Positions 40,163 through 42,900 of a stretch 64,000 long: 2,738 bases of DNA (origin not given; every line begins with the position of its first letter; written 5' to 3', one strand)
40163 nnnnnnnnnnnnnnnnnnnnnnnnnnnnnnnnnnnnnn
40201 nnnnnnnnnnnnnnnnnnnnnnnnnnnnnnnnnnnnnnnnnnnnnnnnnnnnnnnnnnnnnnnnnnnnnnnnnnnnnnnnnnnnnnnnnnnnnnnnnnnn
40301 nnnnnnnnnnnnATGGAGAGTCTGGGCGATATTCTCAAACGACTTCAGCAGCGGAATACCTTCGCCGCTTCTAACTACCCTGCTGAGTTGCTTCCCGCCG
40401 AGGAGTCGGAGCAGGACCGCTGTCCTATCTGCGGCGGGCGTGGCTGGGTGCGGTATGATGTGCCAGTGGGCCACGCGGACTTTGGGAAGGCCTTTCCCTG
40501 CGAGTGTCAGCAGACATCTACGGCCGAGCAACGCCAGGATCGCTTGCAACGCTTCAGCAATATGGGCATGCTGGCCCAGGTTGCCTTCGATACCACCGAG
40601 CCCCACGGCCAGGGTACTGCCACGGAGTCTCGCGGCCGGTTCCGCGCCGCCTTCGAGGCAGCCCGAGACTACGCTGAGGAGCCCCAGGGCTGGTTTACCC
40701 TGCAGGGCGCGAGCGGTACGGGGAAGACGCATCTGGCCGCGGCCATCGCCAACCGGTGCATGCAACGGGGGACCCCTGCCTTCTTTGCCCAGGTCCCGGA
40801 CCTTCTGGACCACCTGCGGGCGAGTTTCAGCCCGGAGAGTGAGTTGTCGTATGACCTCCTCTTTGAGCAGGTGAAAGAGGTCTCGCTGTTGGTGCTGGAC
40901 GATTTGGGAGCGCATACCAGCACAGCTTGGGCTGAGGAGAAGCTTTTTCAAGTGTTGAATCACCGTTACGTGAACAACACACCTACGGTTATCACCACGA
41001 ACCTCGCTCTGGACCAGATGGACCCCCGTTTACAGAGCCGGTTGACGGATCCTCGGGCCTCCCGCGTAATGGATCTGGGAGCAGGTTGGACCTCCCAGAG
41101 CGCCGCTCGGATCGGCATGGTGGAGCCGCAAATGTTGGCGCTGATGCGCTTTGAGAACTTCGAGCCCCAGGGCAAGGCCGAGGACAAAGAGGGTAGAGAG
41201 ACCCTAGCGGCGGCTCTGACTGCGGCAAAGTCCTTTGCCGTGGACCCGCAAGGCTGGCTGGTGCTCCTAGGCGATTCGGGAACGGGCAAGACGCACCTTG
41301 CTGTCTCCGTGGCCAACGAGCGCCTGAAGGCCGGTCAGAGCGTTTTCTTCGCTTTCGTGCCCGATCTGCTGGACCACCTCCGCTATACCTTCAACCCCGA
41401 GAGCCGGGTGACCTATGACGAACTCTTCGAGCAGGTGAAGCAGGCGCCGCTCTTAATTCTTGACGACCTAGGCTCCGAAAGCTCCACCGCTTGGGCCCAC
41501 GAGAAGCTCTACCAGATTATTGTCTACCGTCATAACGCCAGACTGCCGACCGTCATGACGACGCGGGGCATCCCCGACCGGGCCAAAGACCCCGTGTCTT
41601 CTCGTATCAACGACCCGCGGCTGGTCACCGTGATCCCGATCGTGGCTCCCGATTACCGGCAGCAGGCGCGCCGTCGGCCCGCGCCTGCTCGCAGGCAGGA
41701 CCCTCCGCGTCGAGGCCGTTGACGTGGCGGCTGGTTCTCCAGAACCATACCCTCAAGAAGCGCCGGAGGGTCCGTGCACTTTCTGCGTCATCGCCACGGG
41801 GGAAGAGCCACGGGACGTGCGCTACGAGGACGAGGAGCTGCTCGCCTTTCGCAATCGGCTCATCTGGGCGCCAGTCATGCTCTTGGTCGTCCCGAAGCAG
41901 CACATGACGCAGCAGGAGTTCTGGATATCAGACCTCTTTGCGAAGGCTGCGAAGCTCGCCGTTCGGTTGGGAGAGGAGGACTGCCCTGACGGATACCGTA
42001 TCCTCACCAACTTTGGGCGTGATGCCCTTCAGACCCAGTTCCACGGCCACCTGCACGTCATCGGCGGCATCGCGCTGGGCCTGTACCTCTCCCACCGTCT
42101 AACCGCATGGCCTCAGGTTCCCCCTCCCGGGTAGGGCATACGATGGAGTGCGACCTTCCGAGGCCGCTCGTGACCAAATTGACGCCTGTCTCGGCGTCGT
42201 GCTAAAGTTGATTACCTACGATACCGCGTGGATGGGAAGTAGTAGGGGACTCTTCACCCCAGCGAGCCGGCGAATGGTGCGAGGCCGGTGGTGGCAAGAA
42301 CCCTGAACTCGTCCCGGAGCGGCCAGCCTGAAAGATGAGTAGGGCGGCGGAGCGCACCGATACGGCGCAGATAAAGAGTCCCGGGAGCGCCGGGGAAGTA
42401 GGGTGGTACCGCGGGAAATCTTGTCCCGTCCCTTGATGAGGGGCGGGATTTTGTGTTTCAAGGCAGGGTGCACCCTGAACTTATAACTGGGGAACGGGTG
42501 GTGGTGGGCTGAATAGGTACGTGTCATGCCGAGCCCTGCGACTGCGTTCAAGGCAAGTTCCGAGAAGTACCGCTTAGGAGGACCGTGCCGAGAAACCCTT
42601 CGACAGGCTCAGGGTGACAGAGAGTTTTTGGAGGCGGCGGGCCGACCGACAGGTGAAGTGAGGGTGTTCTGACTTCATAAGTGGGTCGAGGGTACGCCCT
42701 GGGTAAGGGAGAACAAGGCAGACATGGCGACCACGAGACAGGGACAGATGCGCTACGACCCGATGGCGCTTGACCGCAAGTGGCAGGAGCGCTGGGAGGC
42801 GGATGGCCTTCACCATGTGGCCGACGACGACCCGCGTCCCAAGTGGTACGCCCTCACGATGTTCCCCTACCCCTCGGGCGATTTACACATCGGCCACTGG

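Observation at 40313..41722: Helicase loader made of two tandem DnaC/DnaI-type AAA+ modules behind a Cys4 zinc ribbon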

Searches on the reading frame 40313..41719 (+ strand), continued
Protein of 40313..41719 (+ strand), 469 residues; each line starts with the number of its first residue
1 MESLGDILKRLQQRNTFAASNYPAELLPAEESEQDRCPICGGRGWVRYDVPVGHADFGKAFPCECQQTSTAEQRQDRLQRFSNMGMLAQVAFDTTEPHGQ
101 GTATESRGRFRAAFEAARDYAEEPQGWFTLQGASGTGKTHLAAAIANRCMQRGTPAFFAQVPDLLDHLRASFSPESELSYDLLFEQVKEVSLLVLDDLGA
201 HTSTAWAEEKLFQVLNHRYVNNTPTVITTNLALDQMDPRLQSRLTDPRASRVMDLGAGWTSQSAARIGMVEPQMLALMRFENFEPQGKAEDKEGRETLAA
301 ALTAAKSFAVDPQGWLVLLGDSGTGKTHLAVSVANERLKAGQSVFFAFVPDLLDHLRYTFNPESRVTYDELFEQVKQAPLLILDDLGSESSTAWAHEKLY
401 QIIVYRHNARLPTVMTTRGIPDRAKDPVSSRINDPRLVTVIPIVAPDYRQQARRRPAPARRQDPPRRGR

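Call 68: search_protein_families(library=phrogs, proteins=[window:40313-41719:+], max_evalue=0.00001)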
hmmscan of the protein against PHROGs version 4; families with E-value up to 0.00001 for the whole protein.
window:40313-41719:+ (469 aa): 8 families
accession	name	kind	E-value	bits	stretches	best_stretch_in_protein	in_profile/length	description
phrog_50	-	DNA, RNA and nucleotide metabolism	3.6e-88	298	2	26-245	267-490/570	DnaC-like helicase loader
phrog_3277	-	DNA, RNA and nucleotide metabolism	2.1e-48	165.3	2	129-246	14-136/168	DnaC-like helicase loader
phrog_27475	-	unknown function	2.8e-18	66.7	2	314-404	443-531/599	-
phrog_26922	-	DNA, RNA and nucleotide metabolism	1.4e-17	65.1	1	187-236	9-58/92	DnaC-like helicase loader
phrog_15321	-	unknown function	3.9e-09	37.6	0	189-246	7-70/93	-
phrog_296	-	integration and excision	1.6e-07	31.4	0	77-148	275-341/626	DNA transposition protein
phrog_325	-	DNA, RNA and nucleotide metabolism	3.2e-07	30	0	112-159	477-526/986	Dda-like helicase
phrog_4871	-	other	1.1e-06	28.4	0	122-150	493-521/764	ATP-dependent protease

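Call 73: predict_structure(alignment_id=A2)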
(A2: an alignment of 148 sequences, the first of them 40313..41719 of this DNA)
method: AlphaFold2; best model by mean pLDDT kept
length: 469 residues; sequences in the alignment: 148
mean_pLDDT: 86.9   pTM: 0.64
mean pLDDT of the five models: 86.9, 86.7, 86.6, 86.4, 85.8
residues with pLDDT >= 90: 288; 70-90: 117; 50-70: 40; < 50: 24
segments of 3 or more residues with pLDDT < 50: 15-32, 260-263
pLDDT, mean of each block of 10 residues (from residue 1): 69 47 40 68 89 92 74 75 87 94 88 98 98 93 97 94 92 87 92 94 84 97 97 91 96 82 67 94 89 95 98 98 96 97 94 90 77 94 90 91 97 97 86 96 91 64 67
secondary structure, 60 per line:
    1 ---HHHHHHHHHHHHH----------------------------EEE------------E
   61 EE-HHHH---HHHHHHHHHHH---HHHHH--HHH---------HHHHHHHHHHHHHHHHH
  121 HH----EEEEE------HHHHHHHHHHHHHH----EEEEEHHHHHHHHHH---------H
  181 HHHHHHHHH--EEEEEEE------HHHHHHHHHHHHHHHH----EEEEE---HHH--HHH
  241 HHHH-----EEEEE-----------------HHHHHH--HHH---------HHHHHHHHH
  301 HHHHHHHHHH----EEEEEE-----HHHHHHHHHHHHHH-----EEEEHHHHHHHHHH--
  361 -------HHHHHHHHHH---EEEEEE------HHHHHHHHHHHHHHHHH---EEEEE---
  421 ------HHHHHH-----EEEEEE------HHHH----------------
elements in order: H4-16 E45-47 E60-62 H64-67 H71-81 H85-89 H104-122 E127-131 H138-151 E156-160 H161-170 H180-189 E192-198 H205-220 E225-229 H238-244 E250-254 H272-277 H292-310 E315-320 H326-339 E345-348 H349-358 H368-377 E381-386 H393-409 E413-417 H427-432 E438-443 H450-453

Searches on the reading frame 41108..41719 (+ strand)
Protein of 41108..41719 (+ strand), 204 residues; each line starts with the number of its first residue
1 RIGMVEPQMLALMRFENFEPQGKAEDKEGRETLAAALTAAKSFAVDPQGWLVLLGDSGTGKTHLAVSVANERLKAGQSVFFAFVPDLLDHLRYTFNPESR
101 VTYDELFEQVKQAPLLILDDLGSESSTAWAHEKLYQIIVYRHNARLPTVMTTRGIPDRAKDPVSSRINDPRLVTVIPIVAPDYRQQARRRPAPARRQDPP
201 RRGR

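Call 3: search_protein_families(library=pfam, proteins=[window:41108-41719:+], max_evalue=0.01)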
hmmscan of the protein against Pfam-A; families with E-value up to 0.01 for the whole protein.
window:41108-41719:+ (204 aa): 8 families
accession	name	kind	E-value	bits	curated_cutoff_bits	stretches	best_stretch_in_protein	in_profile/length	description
PF01695.23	IstB_IS21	-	2.7e-15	56.9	24.1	1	45-152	89-192/238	IstB-like ATP binding protein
PF00004.35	AAA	-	7.2e-05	23.7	21.2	1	52-128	2-73/131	ATPase family associated with various cellular activities (AAA)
PF13191.12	AAA_16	-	0.00011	23.2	32.6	1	29-113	4-85/167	AAA ATPase domain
PF20720.3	nSTAND3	-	0.0013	18.9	27.2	1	47-103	16-71/155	Novel STAND NTPase 3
PF00910.28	RNA_helicase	-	0.0024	18.8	21.5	0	52-135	2-69/105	RNA helicase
PF00308.24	Bac_DnaA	-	0.0028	18.3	23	1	32-151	19-136/162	Bacterial DnaA ATPAse domain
PF13401.12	AAA_22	-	0.0044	17.8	27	1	47-111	4-55/130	AAA domain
PF02562.22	PhoH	-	0.0046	16.9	27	1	51-77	22-48/205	PhoH-like protein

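Call 6: search_protein_families(library=ncbifam, proteins=[window:41108-41719:+], max_evalue=0.01)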
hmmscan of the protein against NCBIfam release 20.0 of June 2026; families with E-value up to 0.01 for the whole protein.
window:41108-41719:+ (204 aa): 15 families
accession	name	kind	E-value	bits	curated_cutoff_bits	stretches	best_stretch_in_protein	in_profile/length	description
NF005992.0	PRK08116.1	subfamily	1.1e-32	113.3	189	1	13-188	82-256/269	hypothetical protein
NF005304.0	PRK06835.1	equivalog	9.4e-20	71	215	1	30-168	162-302/330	ATP-binding protein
NF038214.1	IS21_help_AAA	equivalog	5.1e-18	65.6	200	1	46-152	88-190/232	IS21-like element helper ATPase IstB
NF006505.0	PRK08939.1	equivalog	5.5e-17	62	228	1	31-151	138-257/306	primosomal protein DnaI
NF005931.1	PRK07952.1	equivalog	4.8e-16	59.1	357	1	14-153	70-204/246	replicative helicase loader DnaC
NF005378.0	PRK06921.1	subfamily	1.7e-13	50.3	207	1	14-152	82-222/266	hypothetical protein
NF009043.0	PRK12377.1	subfamily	6.9e-13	48.8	389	1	33-161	83-212/248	ATP-binding protein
NF006616.1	PRK09183.1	subfamily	4e-10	39.4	300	1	45-143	97-193/253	IS21-like element helper ATPase IstB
NF005098.0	PRK06526.1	subfamily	2.2e-09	37.1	296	1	39-143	101-201/266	transposase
NF001154.0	PRK00149.3-3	equivalog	6.3e-09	35.3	410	1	51-154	153-257/462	chromosomal replication initiator protein DnaA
NF006038.0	PRK08181.1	subfamily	9e-07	28.4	317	1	36-146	96-202/271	transposase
TIGR00362.1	DnaA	equivalog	2.9e-06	26.6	343.9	1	36-156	122-244/437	chromosomal replication initiator protein DnaA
TIGR03420.1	DnaA_homol_Hda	equivalog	7.6e-06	25.6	194.8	1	34-157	23-135/226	DnaA regulatory inactivator Hda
NF051883.1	DnaARegInactHdaA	equivalog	0.00077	19.1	300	1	31-70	24-63/229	DnaA regulatory inactivator HdaA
NF041813.1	Avs2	equivalog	0.0033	15.4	1000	1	44-80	161-197/1317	AVAST type 2 anti-phage system protein Avs2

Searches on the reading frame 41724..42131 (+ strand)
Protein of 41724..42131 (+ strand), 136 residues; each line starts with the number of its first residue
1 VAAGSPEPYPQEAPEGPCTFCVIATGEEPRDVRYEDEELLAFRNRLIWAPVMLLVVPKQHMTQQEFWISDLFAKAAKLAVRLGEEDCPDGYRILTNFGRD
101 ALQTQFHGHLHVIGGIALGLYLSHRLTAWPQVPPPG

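Call 3: search_protein_families(library=pfam, proteins=[window:41724-42131:+], max_evalue=0.01)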
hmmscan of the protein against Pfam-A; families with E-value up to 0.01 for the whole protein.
window:41724-42131:+ (136 aa): 2 families
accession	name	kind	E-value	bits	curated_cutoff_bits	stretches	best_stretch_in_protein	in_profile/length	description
PF01230.28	HIT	-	2.8e-12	47.6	21.5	1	26-115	2-95/98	HIT domain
PF11969.13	DcpS_C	-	4.8e-08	33.9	24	1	18-114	2-101/114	Scavenger mRNA decapping enzyme C-term binding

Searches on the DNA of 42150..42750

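Call 71: search_rna_families(source=window, start=42150, end=42750, threshold=gathering, show_alignments=1)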
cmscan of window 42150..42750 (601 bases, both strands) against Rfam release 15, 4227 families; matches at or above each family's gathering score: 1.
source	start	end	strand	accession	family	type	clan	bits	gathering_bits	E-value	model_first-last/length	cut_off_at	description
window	42220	42436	+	RF00230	T-box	Cis-reg; leader;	-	101.6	93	2.7e-23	1-219/219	no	T-box leader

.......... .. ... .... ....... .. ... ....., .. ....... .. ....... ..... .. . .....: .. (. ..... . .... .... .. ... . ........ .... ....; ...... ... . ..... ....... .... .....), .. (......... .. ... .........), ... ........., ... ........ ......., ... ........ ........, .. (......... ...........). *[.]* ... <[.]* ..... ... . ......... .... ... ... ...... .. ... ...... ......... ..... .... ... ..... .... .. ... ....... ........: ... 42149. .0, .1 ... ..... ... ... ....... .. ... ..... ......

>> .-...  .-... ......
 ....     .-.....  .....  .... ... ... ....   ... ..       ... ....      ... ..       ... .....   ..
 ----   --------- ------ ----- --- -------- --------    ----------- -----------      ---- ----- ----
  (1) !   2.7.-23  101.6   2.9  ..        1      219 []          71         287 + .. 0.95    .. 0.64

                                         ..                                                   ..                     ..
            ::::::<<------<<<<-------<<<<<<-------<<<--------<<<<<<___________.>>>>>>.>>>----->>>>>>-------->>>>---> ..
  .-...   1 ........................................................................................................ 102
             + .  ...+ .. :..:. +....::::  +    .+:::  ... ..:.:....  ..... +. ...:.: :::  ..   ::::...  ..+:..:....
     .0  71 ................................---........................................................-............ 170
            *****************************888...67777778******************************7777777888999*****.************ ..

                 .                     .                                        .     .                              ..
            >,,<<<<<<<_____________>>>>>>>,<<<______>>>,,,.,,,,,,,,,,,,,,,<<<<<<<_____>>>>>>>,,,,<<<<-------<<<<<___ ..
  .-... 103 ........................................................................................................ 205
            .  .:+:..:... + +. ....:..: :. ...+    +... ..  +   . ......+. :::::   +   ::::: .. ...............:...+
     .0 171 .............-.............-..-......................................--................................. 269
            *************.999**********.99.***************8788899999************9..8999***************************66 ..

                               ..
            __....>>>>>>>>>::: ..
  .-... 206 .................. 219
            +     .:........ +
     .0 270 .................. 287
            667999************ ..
